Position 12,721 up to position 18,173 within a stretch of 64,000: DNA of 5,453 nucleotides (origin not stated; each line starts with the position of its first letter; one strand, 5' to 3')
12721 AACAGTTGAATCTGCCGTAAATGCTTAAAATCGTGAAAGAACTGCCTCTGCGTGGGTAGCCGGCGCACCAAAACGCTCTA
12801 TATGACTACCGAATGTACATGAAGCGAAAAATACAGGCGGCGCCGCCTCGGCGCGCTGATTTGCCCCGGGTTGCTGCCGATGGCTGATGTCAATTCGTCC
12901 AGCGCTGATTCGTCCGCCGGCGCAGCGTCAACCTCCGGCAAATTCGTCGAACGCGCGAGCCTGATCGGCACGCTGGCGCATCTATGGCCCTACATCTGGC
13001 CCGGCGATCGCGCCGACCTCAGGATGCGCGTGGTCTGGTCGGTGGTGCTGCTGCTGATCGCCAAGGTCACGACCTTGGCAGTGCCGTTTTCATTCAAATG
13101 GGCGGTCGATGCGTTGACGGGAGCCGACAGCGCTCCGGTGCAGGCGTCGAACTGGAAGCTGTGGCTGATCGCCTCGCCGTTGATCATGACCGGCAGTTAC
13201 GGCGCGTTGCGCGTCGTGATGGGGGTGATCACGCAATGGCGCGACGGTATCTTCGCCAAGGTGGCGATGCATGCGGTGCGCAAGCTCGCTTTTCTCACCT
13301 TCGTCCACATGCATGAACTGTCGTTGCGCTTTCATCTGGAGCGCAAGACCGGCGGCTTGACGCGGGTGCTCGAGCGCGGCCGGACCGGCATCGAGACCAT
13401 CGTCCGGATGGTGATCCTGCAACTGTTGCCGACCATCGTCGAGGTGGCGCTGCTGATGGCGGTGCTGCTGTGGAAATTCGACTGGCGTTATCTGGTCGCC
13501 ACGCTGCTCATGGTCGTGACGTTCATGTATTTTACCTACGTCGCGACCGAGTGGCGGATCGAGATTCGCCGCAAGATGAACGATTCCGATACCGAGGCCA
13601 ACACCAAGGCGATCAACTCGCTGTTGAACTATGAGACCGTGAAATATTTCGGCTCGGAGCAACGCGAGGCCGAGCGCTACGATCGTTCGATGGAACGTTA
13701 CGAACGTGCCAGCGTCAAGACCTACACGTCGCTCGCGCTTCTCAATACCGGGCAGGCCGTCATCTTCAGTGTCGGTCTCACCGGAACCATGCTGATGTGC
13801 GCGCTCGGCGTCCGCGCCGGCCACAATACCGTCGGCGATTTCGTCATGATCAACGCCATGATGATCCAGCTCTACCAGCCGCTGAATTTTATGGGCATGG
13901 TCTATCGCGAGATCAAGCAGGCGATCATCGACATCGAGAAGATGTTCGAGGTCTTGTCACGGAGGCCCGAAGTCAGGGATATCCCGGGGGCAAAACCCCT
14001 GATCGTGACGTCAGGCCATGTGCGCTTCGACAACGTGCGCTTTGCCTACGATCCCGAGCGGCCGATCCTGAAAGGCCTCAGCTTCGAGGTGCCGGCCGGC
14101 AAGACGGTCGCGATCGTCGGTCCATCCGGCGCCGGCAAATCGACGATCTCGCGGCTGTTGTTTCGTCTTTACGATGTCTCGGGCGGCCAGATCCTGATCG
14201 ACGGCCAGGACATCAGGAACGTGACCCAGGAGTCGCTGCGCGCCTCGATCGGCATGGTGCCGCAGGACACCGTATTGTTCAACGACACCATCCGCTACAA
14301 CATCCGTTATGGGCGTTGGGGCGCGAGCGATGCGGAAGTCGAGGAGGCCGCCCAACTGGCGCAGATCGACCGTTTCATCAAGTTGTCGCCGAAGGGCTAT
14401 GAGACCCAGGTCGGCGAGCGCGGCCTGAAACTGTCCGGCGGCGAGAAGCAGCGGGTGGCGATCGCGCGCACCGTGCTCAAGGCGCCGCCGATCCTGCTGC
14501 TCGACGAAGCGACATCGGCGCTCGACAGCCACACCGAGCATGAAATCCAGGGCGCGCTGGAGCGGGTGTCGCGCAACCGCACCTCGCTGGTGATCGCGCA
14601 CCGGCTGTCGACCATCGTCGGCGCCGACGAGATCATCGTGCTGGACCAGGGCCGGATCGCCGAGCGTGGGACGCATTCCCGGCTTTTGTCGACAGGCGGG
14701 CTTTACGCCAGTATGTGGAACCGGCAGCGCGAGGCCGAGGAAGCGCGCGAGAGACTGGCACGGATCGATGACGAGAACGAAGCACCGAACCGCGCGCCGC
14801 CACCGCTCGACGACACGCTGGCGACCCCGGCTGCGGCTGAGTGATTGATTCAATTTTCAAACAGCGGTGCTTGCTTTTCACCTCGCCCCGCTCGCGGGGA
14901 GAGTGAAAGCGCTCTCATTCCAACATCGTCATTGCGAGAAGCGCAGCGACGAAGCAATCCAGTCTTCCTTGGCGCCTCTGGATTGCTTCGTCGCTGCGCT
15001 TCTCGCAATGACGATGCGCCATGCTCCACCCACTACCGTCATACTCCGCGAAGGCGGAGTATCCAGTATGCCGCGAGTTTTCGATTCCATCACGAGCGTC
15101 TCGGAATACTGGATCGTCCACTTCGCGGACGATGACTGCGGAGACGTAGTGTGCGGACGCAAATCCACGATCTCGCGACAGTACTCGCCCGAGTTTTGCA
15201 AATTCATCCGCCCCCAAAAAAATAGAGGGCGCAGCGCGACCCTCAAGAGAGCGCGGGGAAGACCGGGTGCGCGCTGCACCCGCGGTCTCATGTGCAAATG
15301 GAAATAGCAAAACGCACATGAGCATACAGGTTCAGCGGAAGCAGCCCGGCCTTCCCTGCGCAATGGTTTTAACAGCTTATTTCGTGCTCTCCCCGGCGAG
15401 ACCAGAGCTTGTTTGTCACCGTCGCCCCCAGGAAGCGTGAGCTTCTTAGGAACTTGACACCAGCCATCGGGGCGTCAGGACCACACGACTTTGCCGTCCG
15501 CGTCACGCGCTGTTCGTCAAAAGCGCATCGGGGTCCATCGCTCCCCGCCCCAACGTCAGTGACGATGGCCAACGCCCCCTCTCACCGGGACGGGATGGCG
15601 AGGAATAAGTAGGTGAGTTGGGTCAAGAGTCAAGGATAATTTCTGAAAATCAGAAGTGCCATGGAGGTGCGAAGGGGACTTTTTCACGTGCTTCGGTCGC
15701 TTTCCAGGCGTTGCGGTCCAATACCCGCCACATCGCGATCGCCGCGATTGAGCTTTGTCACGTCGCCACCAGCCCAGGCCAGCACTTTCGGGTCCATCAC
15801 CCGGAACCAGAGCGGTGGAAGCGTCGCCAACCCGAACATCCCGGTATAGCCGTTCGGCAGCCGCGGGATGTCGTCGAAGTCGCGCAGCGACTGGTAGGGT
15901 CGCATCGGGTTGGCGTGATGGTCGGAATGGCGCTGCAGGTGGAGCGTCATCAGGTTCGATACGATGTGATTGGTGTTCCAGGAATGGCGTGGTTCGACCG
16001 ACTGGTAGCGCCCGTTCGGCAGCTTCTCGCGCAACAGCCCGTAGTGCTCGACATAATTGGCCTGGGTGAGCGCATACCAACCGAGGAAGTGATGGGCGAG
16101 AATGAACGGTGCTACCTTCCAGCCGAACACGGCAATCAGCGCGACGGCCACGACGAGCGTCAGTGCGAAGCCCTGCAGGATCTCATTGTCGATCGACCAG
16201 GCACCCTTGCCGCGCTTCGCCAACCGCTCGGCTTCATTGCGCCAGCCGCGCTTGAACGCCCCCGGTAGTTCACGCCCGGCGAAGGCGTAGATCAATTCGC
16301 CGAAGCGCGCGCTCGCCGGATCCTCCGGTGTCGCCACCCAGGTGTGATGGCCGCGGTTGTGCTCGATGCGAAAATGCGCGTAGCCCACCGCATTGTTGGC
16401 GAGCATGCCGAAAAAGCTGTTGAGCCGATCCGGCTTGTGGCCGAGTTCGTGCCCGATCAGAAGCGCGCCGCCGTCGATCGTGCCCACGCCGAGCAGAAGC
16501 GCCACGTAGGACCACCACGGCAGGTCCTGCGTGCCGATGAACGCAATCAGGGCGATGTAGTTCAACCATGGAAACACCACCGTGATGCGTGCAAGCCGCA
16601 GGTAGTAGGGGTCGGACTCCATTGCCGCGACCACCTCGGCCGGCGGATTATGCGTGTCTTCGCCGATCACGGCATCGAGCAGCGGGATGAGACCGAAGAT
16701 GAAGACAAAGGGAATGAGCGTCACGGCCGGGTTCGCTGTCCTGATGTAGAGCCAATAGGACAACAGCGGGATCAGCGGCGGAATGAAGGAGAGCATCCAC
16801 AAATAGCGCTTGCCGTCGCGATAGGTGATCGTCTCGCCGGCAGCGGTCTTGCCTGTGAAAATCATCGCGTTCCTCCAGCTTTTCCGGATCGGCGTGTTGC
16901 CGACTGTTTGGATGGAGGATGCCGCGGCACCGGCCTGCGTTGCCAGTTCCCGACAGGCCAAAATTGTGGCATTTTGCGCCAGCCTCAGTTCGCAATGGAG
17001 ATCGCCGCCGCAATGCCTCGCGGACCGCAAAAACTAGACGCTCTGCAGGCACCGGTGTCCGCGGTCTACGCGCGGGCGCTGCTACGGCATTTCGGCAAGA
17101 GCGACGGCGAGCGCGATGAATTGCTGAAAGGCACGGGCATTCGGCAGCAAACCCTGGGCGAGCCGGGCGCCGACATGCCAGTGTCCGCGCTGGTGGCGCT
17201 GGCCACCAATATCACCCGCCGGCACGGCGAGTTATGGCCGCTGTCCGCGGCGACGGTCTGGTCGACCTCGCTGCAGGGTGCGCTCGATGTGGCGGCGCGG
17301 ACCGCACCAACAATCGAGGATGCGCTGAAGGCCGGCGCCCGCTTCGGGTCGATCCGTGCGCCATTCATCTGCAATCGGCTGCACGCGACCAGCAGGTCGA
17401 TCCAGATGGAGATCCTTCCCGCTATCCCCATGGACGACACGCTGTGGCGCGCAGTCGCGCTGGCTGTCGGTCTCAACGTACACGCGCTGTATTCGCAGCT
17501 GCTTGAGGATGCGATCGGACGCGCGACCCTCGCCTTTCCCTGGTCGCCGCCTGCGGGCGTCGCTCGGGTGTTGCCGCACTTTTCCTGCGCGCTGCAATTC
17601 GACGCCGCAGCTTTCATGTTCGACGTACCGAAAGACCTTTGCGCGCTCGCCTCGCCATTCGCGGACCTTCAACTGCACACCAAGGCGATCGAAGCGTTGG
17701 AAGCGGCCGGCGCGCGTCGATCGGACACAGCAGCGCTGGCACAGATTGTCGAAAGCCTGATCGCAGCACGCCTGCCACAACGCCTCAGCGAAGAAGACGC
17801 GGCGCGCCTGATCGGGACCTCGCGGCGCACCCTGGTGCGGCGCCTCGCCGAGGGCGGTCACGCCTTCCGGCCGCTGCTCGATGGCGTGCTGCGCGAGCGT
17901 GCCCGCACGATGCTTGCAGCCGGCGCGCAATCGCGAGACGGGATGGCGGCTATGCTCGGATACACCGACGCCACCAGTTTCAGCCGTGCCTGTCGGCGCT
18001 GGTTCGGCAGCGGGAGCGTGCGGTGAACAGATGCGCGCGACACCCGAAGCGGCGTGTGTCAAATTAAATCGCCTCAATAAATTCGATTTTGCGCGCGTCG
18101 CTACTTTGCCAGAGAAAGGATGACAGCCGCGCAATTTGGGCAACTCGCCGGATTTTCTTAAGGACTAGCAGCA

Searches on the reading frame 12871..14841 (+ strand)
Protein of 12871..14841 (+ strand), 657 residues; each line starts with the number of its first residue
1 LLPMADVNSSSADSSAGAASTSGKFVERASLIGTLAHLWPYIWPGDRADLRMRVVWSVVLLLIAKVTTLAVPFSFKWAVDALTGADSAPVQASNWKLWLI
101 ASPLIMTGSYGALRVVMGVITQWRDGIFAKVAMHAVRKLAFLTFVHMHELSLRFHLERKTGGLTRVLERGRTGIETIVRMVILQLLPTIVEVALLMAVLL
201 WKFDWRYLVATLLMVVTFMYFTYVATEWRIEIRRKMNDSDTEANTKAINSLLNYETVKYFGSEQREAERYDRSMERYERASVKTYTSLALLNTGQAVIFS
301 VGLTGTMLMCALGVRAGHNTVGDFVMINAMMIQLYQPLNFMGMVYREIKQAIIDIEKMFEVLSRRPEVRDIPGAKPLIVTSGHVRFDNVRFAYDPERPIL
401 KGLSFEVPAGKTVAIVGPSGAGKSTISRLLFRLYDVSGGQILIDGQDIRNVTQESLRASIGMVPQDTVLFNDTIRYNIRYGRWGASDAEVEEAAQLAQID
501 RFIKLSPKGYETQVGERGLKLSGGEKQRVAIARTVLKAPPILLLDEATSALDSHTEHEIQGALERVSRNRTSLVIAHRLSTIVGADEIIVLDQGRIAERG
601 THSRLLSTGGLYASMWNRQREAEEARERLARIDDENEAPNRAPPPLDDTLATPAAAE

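Call 10: search_protein_families(library=pfam, proteins=[window:12871-14841:+], max_evalue=0.001)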
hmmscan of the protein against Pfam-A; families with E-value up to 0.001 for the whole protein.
window:12871-14841:+ (657 aa): 3 families
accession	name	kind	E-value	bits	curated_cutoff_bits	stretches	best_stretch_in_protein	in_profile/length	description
PF00005.33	ABC_tran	-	1.5e-34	120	25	1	400-549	1-137/137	ABC transporter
PF00664.28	ABC_membrane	-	8.3e-33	114.7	28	1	57-338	4-274/274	ABC transporter transmembrane region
PF02463.25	SMC_N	-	4.9e-08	33.1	40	1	412-590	26-210/220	RecF/RecN/SMC N terminal domain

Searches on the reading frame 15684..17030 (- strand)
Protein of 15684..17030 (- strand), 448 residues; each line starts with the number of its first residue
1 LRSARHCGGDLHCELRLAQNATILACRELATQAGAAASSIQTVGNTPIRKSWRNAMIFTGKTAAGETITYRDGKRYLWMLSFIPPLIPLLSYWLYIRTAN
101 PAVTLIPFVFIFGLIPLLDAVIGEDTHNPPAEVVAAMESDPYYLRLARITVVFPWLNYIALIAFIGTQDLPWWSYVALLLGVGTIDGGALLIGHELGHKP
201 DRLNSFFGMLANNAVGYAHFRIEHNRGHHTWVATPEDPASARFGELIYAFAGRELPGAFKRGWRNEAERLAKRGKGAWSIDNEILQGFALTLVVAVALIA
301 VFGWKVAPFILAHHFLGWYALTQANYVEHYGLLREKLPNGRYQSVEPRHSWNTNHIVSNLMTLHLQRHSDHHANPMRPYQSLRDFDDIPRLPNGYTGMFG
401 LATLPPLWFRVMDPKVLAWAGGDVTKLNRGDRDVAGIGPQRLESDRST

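Call 10: search_protein_families(library=pfam, proteins=[window:15684-17030:-], max_evalue=0.001)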
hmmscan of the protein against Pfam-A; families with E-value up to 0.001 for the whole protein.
window:15684-17030:- (448 aa): 1 family
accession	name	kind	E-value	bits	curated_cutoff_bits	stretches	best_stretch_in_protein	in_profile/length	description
PF00487.30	FA_desaturase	-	9.3e-32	111.2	29.7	1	171-386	2-235/253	Fatty acid desaturase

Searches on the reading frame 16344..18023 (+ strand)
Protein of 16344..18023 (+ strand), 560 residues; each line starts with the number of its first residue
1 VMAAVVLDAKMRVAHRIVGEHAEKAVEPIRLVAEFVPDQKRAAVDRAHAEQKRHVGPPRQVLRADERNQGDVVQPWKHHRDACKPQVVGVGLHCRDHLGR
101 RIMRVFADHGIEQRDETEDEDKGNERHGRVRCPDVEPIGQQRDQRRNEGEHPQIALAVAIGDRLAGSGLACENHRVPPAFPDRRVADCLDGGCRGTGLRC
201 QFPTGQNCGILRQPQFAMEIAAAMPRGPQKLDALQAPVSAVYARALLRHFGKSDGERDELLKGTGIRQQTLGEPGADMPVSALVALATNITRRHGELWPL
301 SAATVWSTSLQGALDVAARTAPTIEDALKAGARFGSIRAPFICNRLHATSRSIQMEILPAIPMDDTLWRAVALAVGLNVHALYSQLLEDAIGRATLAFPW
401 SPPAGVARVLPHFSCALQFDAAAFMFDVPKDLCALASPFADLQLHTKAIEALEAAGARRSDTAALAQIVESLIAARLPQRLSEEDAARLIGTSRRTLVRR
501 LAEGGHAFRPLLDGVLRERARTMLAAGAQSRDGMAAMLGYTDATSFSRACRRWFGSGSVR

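Call 10: search_protein_families(library=pfam, proteins=[window:16344-18023:+], max_evalue=0.001)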
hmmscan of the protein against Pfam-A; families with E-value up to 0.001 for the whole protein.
window:16344-18023:+ (560 aa): 2 families
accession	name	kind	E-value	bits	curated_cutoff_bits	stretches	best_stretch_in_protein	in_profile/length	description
PF12625.12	Arabinose_bd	-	2.5e-11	44.5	27.6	1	257-432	4-180/185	Arabinose-binding domain of AraC transcription regulator, N-term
PF12833.13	HTH_18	-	4.6e-10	40.1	33.6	1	487-555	2-71/80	Helix-turn-helix domain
